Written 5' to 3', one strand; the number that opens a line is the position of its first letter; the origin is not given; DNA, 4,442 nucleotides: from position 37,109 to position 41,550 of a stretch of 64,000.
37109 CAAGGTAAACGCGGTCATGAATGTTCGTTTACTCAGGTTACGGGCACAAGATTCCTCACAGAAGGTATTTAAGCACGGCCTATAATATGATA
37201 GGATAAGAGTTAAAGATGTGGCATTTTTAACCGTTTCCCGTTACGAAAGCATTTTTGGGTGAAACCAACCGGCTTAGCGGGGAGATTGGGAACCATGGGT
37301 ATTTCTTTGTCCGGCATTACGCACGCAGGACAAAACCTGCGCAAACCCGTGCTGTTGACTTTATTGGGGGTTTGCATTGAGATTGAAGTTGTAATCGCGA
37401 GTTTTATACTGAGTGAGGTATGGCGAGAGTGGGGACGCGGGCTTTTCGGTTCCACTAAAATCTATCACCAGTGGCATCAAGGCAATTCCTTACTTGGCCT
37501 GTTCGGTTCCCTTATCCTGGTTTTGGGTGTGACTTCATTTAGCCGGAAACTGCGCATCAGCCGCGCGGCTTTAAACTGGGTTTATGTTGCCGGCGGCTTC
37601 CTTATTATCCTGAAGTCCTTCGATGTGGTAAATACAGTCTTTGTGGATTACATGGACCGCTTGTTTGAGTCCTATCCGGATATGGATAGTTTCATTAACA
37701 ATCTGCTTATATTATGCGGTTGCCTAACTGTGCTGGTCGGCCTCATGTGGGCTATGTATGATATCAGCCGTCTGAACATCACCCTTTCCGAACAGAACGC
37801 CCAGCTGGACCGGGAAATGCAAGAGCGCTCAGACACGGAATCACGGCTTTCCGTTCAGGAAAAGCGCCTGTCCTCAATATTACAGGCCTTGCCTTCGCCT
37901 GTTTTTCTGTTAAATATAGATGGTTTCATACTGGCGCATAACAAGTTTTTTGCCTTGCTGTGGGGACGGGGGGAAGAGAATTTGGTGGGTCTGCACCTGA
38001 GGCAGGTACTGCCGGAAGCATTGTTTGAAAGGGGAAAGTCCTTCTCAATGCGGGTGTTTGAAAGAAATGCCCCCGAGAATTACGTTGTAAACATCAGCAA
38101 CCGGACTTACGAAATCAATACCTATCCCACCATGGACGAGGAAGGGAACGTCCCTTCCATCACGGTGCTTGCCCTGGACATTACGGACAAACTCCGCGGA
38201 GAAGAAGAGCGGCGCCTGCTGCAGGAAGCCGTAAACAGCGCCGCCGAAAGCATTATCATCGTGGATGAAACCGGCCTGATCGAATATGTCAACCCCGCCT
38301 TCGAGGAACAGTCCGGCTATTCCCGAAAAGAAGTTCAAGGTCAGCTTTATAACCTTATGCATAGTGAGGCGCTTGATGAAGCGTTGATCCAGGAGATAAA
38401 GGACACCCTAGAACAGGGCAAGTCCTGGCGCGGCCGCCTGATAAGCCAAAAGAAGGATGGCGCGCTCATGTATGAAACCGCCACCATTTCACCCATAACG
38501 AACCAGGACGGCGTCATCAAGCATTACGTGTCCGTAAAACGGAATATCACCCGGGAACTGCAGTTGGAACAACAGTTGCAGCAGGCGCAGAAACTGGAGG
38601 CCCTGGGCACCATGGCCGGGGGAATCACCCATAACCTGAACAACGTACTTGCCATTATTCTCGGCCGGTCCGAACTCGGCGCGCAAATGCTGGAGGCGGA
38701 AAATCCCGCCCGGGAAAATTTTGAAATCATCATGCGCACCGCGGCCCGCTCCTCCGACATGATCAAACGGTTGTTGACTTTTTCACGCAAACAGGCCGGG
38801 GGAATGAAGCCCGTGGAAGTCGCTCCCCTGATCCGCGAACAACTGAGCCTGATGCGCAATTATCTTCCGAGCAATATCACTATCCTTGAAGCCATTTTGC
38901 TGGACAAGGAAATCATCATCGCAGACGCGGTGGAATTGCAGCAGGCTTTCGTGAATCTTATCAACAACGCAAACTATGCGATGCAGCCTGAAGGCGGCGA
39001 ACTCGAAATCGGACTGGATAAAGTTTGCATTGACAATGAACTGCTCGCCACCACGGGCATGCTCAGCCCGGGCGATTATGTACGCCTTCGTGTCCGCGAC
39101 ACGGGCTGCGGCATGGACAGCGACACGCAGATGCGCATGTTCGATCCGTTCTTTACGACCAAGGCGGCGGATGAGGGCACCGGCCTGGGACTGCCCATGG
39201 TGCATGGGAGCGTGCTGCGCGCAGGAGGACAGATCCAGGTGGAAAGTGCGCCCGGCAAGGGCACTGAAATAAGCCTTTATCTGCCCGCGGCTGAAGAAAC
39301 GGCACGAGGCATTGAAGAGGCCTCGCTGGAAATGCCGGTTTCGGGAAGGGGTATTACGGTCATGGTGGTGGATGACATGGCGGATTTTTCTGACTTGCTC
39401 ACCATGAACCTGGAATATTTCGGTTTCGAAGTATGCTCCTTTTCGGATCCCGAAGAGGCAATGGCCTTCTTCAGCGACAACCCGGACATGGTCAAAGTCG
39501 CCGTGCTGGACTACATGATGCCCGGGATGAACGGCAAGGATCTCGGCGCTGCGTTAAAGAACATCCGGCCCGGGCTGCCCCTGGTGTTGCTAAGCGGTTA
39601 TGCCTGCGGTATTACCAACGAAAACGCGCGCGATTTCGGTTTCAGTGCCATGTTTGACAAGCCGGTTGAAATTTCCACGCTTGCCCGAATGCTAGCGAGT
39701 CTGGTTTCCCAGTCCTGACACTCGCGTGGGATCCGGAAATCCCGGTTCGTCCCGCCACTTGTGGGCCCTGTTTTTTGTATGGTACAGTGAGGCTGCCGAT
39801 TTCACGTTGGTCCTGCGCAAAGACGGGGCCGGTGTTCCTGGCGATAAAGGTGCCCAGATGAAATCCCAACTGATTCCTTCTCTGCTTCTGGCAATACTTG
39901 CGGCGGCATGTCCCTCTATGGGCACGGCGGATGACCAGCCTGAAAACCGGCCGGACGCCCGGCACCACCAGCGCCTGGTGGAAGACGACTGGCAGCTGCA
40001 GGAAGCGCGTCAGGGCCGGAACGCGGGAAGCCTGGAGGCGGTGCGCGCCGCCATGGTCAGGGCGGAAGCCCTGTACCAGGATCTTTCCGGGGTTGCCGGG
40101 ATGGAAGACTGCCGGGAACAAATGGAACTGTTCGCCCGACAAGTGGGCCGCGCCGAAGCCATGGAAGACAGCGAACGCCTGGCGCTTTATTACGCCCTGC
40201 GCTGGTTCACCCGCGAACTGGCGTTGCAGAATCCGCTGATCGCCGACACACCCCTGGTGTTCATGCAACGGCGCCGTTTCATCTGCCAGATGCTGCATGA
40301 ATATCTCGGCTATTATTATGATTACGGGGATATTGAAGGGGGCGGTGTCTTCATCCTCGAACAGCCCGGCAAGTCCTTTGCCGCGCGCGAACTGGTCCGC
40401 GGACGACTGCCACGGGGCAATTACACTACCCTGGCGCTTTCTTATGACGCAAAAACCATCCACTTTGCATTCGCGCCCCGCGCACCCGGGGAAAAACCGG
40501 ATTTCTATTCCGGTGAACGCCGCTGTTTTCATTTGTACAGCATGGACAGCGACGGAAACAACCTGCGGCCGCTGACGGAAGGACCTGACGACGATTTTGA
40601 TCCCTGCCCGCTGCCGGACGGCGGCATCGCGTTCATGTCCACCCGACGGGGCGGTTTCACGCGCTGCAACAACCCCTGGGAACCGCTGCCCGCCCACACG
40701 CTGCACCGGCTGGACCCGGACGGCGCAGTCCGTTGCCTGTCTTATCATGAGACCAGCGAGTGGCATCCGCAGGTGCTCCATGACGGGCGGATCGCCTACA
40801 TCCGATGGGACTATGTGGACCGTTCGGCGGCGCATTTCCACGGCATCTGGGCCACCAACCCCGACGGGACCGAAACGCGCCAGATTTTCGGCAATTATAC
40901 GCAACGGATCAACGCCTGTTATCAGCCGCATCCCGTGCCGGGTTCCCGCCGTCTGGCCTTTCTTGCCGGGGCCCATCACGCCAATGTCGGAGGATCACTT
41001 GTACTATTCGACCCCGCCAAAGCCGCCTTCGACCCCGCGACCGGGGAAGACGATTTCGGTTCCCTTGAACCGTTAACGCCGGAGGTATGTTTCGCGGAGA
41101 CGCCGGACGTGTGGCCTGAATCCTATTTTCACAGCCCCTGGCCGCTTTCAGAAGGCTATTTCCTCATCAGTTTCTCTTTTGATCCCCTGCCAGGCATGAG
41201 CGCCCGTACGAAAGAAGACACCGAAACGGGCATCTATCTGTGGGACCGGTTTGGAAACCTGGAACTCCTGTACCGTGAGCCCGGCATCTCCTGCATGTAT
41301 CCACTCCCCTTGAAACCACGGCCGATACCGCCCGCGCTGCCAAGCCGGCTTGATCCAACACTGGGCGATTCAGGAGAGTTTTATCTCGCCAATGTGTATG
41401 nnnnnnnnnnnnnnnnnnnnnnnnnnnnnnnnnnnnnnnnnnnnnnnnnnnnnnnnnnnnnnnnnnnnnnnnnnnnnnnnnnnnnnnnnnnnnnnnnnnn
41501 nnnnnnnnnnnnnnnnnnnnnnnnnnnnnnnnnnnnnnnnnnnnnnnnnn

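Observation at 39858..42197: Beta-propeller plus Planctomycete-type double-CXXCH protein immediately downstream of a PAS hybrid histidine kinase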

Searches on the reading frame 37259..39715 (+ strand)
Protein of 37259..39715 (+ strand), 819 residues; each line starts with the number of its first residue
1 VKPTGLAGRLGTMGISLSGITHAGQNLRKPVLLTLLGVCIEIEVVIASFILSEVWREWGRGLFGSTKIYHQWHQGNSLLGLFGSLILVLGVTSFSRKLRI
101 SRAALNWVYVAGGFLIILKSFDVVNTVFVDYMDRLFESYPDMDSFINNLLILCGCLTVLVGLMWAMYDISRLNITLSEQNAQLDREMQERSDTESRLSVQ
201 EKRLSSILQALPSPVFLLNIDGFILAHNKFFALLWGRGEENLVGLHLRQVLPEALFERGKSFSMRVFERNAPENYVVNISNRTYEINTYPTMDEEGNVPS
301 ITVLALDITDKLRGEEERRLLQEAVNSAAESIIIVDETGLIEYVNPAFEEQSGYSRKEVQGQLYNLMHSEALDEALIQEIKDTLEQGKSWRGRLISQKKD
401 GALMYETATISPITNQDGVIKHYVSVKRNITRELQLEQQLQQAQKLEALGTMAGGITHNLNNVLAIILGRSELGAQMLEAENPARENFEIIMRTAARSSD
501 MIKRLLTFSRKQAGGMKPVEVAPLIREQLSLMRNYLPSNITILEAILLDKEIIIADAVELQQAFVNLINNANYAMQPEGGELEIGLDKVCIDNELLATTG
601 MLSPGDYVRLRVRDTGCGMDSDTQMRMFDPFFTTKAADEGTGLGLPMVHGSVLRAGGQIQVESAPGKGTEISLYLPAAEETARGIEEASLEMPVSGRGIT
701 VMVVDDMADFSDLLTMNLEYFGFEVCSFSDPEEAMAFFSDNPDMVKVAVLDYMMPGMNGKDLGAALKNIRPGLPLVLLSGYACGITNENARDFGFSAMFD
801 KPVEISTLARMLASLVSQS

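Call 4: search_protein_families(library=pfam, proteins=[window:37259-39715:+], max_evalue=1)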
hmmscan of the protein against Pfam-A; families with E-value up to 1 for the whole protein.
window:37259-39715:+ (819 aa): 12 families
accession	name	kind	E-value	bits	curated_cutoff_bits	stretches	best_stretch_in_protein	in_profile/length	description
PF00989.32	PAS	-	3.6e-24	85.4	22.6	2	321-426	3-109/113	PAS fold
PF02518.31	HATPase_c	-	2e-21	76.9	26.4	1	556-678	2-110/111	Histidine kinase-, DNA gyrase B-, and HSP90-like ATPase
PF13426.13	PAS_9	-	1.2e-19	70.9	27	2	330-431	2-102/103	PAS domain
PF08448.16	PAS_4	-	3.6e-17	63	23.1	2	209-311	2-108/110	PAS fold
PF00072.30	Response_reg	-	1.6e-13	51.2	30.2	1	701-812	1-110/111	Response regulator receiver domain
PF13188.13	PAS_8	-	1.7e-12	47.2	21.8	2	320-363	2-42/65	PAS domain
PF08447.18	PAS_3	-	1.6e-07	31.9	25.6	1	342-426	2-88/89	PAS fold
PF00512.31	HisKA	-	3.6e-07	30.6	26.9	1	449-514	2-66/66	His Kinase A (phospho-acceptor) domain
PF24820.1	Diguanyl_cycl_sensor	-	0.0027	18.1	28.1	0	208-255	2-49/109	Diguanylate cyclase-like sensor domain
PF18303.6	Saf_2TM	-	0.036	14.4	29.5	1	112-185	29-113/152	SAVED-fused 2TM effector domain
PF13596.12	PAS_10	-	0.057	14.5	22.1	0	326-424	6-99/106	PAS domain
PF15880.10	NDUFV3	-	0.29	11.6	25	1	716-736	6-26/35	NADH dehydrogenase [ubiquinone] flavoprotein 3, mitochondrial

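Call 5: search_protein_families(library=ncbifam, proteins=[window:37259-39715:+], max_evalue=1)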
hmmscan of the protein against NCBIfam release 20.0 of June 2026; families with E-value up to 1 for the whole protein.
window:37259-39715:+ (819 aa): 137 families (the best 25 are shown)
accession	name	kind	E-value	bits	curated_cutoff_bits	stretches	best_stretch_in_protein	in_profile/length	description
NF010411.0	PRK13837.1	equivalog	2.3e-86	290.6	647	1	419-814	420-810/828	two-component system VirA-like sensor kinase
NF010076.0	PRK13557.1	subfamily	1.6e-80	271.1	631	1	341-813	55-530/540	histidine kinase famiy protein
NF046020.1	HisKinCckABruc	equivalog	3.9e-65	220.2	1000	2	429-809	460-860/868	cell cycle histidine kinase CckA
NF046026.1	HisKinCckACaul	equivalog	3.4e-62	210.5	1000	1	200-810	61-670/678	cell cycle histidine kinase CckA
NF052574.1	HisKinEspCMyxo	equivalog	7.3e-59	199.7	1200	1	301-807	264-774/785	serine histidine kinase EspC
NF008468.0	PRK11360.1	equivalog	4.6e-57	193.7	646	1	317-681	266-612/616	two-component system sensor histidine kinase AtoS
NF052573.1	HisKinEspAMyxo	equivalog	2.5e-56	191.1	1400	1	292-772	227-704/755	serine histidine kinase EspA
NF046044.1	PnpS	equivalog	5.2e-39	134.4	400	2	315-676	51-390/390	two-component system histidine kinase PnpS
NF047466.1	hybrid_RR_LvrB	exception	5.2e-36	124.6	500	1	432-677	135-376/377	hybrid histidine kinase/response regulator LvrB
TIGR02938.1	nifL_nitrog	equivalog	2.3e-34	118.8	242.45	2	320-446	5-131/494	nitrogen fixation negative regulator NifL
NF041777.1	sens_FixL_Rhizob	equivalog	2.4e-33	115.5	850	2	293-680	93-484/485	sensor protein FixL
NF007688.0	PRK10364.1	equivalog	4.2e-33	114.8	479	1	428-679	219-453/460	two-component system sensor histidine kinase ZraS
NF008302.0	PRK11091.1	equivalog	3.1e-32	111.6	838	2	318-817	154-644/779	aerobic respiration two-component sensor histidine kinase ArcB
TIGR00229.1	sensory_box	domain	1.8e-30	105.7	22.9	2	316-440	2-126/126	PAS domain S-box protein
NF008293.1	PRK11073.1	equivalog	2.2e-26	92.9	240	1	322-677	10-347/349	nitrogen regulation protein NR(II)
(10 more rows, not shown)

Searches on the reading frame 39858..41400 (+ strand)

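Call 7: search_protein_families(library=pfam, proteins=[window:39858-41400:+], max_evalue=10)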
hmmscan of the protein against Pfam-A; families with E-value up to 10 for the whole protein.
window:39858-41400:+ (514 aa): 0 families
